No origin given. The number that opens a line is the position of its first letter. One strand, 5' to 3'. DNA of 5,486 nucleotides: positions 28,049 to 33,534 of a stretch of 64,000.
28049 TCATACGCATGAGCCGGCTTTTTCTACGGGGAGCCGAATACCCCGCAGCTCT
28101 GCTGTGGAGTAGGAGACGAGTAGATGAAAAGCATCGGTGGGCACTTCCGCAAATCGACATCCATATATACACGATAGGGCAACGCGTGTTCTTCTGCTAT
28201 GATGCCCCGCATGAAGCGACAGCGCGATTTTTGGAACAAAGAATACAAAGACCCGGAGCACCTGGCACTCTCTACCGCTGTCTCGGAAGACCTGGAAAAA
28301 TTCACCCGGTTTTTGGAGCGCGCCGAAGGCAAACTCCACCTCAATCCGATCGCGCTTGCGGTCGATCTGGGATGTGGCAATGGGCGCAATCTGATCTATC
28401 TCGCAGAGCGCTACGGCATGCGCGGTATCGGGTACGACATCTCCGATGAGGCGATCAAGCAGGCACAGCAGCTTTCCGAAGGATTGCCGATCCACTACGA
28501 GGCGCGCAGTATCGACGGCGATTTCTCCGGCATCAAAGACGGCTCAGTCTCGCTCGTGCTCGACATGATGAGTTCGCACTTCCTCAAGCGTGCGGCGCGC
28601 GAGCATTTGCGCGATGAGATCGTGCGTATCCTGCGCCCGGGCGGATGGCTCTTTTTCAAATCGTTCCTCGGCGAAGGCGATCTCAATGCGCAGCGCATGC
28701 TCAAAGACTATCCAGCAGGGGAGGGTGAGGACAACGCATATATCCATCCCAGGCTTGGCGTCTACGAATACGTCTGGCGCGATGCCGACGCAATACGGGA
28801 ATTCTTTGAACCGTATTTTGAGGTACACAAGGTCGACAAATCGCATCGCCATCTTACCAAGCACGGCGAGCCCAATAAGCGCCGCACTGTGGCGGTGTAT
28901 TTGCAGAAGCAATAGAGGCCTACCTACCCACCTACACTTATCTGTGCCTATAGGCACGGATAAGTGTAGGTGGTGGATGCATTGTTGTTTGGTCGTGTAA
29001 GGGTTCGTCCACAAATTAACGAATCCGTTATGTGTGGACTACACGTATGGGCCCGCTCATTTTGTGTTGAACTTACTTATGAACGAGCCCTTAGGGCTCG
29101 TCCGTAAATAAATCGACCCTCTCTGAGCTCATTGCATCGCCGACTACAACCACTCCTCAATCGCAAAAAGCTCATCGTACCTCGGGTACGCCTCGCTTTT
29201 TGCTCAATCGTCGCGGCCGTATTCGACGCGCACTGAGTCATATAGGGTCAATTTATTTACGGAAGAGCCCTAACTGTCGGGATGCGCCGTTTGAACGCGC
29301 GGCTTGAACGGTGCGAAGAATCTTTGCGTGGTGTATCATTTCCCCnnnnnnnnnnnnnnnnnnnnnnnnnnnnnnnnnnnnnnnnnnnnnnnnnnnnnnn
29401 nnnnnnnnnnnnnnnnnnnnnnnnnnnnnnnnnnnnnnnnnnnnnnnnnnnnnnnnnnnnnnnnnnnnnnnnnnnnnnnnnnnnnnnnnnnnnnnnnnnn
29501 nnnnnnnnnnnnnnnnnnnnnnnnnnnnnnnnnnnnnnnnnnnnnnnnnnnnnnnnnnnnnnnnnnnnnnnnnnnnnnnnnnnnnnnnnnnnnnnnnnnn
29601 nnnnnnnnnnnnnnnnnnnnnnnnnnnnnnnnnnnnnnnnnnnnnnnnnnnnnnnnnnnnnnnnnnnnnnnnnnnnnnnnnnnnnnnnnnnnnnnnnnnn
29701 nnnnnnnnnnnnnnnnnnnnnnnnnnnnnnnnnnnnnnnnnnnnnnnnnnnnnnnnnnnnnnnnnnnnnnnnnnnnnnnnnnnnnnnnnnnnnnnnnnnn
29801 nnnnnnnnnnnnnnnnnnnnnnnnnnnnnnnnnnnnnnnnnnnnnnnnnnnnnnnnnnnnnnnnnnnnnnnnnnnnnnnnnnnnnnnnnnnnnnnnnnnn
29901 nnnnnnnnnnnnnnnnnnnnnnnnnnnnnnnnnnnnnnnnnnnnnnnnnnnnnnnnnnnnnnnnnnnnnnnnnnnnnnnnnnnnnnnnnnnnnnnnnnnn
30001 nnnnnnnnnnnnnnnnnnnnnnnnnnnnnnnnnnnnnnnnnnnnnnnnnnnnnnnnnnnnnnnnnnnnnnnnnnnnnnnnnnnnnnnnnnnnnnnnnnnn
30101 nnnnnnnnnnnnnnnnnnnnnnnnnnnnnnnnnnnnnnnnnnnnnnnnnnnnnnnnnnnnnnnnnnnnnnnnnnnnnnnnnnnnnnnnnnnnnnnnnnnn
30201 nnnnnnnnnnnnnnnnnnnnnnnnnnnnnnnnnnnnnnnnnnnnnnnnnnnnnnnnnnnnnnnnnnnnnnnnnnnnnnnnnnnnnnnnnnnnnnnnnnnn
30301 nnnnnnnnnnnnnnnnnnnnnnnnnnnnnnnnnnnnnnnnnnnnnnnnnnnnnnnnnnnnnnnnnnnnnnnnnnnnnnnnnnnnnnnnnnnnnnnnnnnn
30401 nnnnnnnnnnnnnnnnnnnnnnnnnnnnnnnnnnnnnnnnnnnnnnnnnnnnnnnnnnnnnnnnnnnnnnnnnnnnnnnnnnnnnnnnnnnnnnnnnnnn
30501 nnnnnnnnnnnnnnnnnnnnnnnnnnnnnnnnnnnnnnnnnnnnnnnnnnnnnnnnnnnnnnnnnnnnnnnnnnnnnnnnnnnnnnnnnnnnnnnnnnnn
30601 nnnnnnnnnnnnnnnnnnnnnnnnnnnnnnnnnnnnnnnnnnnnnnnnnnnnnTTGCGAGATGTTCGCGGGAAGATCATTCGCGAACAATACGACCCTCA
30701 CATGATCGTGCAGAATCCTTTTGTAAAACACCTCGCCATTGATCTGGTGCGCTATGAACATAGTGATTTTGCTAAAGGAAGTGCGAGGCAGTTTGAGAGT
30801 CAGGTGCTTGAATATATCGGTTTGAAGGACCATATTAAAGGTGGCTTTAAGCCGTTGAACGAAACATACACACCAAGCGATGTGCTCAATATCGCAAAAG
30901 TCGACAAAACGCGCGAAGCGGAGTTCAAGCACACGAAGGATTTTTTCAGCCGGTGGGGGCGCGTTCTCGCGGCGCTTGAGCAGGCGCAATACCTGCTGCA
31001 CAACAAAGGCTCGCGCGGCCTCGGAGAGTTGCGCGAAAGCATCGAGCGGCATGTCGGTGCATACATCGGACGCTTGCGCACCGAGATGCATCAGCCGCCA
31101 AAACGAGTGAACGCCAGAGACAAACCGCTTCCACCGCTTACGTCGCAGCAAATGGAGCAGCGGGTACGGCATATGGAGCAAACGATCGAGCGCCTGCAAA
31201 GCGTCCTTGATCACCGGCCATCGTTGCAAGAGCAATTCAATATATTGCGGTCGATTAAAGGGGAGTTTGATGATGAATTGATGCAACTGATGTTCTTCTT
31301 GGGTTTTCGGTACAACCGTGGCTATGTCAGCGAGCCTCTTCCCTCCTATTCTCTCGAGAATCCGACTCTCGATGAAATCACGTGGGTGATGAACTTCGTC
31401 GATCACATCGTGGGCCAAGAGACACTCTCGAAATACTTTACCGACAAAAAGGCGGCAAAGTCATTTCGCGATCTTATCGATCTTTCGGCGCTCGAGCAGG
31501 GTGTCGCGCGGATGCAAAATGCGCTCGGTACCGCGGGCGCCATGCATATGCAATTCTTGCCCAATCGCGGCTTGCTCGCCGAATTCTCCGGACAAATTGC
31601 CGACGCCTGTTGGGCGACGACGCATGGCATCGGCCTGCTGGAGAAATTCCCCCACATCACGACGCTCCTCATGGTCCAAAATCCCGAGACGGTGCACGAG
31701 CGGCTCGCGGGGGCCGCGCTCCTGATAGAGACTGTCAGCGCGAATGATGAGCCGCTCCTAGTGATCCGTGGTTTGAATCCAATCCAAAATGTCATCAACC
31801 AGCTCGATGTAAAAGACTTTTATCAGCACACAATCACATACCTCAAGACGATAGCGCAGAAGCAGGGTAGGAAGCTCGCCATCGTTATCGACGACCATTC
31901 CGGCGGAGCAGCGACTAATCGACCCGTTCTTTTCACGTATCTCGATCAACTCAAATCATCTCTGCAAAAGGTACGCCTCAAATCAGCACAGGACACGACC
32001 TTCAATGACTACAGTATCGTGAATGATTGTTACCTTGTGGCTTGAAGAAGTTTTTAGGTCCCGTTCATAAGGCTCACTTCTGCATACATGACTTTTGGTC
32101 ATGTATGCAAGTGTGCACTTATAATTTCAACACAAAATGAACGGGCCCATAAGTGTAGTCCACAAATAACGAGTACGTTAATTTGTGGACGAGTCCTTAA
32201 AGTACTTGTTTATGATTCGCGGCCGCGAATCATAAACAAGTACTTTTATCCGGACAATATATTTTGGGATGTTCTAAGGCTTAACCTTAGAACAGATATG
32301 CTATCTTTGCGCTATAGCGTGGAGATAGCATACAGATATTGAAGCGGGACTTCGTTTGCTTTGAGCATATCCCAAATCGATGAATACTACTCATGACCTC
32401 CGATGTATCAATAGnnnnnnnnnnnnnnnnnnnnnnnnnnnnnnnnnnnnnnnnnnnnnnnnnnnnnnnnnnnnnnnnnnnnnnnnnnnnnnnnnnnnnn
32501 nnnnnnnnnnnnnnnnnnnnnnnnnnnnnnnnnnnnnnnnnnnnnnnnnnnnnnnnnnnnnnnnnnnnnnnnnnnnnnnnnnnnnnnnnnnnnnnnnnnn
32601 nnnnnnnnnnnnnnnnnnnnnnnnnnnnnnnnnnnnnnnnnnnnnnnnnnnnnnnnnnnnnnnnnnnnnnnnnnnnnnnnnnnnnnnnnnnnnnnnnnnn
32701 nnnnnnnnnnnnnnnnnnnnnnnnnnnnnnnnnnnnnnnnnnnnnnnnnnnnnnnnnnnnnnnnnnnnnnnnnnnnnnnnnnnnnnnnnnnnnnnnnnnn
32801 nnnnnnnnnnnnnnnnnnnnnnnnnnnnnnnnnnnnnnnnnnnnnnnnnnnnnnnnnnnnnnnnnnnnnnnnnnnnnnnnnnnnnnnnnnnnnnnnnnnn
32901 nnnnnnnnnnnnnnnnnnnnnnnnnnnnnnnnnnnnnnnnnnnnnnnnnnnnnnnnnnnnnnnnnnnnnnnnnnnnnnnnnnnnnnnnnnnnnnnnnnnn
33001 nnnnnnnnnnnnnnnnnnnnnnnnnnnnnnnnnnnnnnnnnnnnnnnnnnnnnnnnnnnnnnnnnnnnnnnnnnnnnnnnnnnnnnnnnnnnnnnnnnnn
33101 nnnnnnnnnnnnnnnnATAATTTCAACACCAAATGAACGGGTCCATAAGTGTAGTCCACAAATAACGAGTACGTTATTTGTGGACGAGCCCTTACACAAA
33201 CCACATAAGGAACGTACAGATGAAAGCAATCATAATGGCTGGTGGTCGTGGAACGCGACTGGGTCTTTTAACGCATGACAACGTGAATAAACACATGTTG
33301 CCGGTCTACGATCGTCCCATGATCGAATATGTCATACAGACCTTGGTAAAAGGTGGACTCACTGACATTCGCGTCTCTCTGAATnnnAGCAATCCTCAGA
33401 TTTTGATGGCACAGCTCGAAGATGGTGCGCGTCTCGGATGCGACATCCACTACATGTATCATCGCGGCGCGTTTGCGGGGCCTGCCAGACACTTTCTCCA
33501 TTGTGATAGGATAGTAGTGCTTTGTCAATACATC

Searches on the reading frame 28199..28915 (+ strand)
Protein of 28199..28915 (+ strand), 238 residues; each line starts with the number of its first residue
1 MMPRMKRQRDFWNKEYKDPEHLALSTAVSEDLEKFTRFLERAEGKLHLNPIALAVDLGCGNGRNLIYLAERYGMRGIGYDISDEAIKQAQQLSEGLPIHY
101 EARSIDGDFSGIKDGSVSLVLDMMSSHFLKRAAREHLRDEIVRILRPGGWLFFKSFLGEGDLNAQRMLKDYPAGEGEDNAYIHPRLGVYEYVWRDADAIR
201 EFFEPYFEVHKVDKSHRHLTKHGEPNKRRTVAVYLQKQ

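Call 12: search_protein_families(library=pfam, proteins=[window:28199-28915:+])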
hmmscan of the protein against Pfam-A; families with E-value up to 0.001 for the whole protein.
window:28199-28915:+ (238 aa): 8 families
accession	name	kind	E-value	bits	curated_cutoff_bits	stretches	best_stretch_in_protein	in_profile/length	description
PF13649.12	Methyltransf_25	-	1.7e-15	57.9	27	1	55-149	2-97/97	Methyltransferase domain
PF08241.18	Methyltransf_11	-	3.3e-15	56.9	21.2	1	55-153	1-95/95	Methyltransferase domain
PF08242.18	Methyltransf_12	-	5.5e-09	37.1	30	1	55-151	1-98/98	Methyltransferase domain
PF13847.12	Methyltransf_31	-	2.7e-08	34.1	27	1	55-163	8-119/145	Methyltransferase domain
PF13489.12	Methyltransf_23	-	3.6e-07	30.5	27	1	54-171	26-132/164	Methyltransferase domain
PF02353.26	CMAS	-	3.6e-06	26.9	27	1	41-157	53-168/273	Mycolic acid cyclopropane synthetase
PF03848.20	TehB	-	0.00011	22.1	20.4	1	54-150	34-129/193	Tellurite resistance protein TehB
PF07021.18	MetW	-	0.00023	21.3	21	1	54-144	17-101/193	Methionine biosynthesis protein MetW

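Call 94: find_encoding_contigs(protein=window:28199-28915:+, flank=10000, max_places=4)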
Protein window:28199-28915:+ (238 aa): 2 contigs read that carry it; 1 place shown.
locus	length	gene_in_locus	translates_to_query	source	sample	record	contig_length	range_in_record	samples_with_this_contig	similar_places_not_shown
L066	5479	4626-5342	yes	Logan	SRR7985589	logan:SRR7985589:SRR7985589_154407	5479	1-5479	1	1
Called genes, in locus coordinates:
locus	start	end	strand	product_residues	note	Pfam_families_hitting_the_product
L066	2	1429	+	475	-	?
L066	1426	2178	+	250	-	PF03372:Exo_endo_phos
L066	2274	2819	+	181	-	-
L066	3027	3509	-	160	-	-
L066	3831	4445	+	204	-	-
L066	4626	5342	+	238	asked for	PF02353:CMAS (weak), PF13489:Methyltransf_23 (weak), PF13847:Methyltransf_31, PF08241:Methyltransf_11, PF08242:Methyltransf_12, PF13649:Methyltransf_25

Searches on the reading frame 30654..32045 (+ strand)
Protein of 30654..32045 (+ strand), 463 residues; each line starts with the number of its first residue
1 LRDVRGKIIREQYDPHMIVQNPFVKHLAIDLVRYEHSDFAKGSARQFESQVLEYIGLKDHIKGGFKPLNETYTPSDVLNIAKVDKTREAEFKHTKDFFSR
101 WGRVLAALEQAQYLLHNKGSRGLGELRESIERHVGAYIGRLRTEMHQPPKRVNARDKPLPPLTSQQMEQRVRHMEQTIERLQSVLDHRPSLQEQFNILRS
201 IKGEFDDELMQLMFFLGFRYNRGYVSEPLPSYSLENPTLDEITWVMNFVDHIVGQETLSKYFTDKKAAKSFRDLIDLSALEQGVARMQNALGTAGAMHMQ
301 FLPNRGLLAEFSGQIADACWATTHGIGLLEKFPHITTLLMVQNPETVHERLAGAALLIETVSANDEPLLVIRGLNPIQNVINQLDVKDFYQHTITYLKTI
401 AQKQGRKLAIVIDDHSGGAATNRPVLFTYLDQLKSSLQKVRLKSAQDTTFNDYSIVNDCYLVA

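Call 12: search_protein_families(library=pfam, proteins=[window:30654-32045:+])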
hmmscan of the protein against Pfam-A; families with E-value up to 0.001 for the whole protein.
window:30654-32045:+ (463 aa): 0 families

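Call 95: find_encoding_contigs(protein=window:30654-32045:+, flank=10000, max_places=4)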
Protein window:30654-32045:+ (463 aa): no gene with exactly this product is on record in the collection.

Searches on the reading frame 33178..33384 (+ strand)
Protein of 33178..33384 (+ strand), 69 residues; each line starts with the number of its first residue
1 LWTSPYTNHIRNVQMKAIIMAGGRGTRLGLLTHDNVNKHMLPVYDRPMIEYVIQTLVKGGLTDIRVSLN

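Call 68: search_protein_families(library=pfam, proteins=[window:33178-33384:+], max_evalue=0.01)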
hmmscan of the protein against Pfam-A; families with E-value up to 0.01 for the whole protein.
window:33178-33384:+ (69 aa): 2 families
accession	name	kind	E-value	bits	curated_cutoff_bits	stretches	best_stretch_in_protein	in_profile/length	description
PF00483.29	NTP_transferase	-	1.2e-10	41.8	21.2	1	16-65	1-50/245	Nucleotidyl transferase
PF12804.13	NTP_transf_3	-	4.1e-08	34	27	1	17-69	1-47/160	MobA-like NTP transferase domain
